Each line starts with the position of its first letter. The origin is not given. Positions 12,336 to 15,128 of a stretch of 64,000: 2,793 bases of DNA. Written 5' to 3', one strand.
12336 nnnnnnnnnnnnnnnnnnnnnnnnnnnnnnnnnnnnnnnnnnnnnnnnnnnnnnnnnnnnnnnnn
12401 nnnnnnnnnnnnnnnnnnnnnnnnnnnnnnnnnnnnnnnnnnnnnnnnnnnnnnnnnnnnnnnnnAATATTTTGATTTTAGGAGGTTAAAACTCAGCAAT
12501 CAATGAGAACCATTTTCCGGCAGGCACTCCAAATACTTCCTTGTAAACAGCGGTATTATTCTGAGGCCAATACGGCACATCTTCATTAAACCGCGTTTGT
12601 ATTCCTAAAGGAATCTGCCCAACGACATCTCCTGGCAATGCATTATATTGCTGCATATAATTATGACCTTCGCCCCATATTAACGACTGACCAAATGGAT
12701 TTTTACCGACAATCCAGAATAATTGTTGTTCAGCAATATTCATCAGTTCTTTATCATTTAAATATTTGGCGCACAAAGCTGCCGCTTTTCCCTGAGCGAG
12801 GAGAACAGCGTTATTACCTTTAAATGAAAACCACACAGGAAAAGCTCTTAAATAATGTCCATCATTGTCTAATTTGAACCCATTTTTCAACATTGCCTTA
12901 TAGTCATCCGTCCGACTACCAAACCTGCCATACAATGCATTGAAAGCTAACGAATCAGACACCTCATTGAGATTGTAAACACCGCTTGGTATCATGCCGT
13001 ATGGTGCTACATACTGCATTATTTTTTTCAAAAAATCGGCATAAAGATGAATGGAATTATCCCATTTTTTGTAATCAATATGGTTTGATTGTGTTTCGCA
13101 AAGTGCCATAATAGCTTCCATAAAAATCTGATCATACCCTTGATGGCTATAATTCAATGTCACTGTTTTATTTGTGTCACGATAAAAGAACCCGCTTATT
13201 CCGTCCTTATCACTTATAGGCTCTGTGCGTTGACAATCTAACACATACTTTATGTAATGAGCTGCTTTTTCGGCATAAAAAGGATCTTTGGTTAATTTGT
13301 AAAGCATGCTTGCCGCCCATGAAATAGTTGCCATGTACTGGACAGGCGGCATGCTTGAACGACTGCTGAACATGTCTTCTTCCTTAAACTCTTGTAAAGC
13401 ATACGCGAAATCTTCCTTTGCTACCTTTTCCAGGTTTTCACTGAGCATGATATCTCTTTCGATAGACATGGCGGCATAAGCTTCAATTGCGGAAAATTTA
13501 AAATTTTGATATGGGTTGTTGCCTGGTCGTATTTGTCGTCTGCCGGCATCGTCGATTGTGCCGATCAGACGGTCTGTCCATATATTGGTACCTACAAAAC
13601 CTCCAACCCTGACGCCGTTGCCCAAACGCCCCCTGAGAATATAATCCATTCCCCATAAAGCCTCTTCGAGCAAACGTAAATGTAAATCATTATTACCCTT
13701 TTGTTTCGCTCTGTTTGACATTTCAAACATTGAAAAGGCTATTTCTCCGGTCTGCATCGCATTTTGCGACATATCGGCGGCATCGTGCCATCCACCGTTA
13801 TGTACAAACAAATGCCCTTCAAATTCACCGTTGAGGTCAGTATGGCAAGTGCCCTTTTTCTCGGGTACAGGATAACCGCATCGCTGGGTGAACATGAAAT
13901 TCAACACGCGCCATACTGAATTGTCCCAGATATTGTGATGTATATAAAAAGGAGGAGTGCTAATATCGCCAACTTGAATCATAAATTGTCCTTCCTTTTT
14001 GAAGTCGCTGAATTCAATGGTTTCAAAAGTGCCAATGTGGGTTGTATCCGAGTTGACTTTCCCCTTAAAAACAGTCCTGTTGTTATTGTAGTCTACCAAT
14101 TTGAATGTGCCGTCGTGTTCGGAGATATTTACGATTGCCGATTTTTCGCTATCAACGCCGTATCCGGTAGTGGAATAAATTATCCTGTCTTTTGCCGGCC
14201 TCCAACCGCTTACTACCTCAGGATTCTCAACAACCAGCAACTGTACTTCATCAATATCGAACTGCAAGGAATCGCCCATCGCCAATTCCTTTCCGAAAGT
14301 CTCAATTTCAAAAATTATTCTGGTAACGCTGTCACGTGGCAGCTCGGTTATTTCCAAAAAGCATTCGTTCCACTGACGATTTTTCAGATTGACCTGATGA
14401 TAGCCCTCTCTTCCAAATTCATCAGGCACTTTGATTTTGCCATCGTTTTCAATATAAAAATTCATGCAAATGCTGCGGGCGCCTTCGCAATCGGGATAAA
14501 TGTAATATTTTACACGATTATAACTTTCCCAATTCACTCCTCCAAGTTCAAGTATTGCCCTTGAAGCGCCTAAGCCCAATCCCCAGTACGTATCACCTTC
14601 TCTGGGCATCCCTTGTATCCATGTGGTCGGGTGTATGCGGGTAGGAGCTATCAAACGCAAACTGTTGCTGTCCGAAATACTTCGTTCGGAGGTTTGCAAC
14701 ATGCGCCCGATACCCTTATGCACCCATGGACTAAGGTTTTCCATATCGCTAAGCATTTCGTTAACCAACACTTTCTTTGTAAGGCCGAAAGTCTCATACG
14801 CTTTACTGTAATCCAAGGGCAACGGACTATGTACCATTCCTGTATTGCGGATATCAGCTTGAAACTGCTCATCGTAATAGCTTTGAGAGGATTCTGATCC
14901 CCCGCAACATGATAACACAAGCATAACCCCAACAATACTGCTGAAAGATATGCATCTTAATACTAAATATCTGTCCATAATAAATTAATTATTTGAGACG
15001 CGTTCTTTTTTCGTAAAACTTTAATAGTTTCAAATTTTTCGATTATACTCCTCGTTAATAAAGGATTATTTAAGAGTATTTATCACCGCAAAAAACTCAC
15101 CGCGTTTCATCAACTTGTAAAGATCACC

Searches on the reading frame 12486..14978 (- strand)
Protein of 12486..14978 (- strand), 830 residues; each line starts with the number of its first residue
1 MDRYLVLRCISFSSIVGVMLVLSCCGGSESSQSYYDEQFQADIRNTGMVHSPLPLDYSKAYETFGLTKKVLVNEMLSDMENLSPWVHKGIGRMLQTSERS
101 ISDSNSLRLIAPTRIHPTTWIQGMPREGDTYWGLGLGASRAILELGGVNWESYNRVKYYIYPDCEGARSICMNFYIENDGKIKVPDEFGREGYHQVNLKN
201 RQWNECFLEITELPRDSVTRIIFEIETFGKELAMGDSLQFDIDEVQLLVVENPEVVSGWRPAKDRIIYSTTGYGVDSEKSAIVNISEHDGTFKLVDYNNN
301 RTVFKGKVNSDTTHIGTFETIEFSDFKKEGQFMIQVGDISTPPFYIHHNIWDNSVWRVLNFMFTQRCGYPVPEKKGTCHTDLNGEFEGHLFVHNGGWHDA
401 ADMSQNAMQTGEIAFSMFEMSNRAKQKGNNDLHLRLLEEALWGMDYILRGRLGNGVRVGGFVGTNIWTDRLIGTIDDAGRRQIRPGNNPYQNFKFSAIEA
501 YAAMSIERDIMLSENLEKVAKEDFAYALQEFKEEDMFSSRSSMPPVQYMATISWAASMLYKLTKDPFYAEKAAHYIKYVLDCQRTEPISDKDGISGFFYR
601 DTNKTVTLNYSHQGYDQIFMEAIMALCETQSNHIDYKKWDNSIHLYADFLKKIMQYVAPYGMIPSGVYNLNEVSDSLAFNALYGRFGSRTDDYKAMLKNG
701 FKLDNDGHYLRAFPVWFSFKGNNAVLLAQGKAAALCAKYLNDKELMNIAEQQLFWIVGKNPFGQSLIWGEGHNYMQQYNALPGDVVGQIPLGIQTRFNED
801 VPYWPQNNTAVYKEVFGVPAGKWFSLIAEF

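Call 6: search_protein_families(library=pfam, proteins=[window:12486-14978:-], max_evalue=0.01)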
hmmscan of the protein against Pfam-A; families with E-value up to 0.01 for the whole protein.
window:12486-14978:- (830 aa): 2 families
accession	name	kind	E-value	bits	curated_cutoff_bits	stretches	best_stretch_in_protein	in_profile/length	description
PF00759.25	Glyco_hydro_9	-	8.2e-21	75.2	27.7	1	357-777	7-384/444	Glycosyl hydrolase family 9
PF02927.20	CelD_N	-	5.9e-09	37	24.6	1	266-339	6-84/86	Cellulase N-terminal ig-like domain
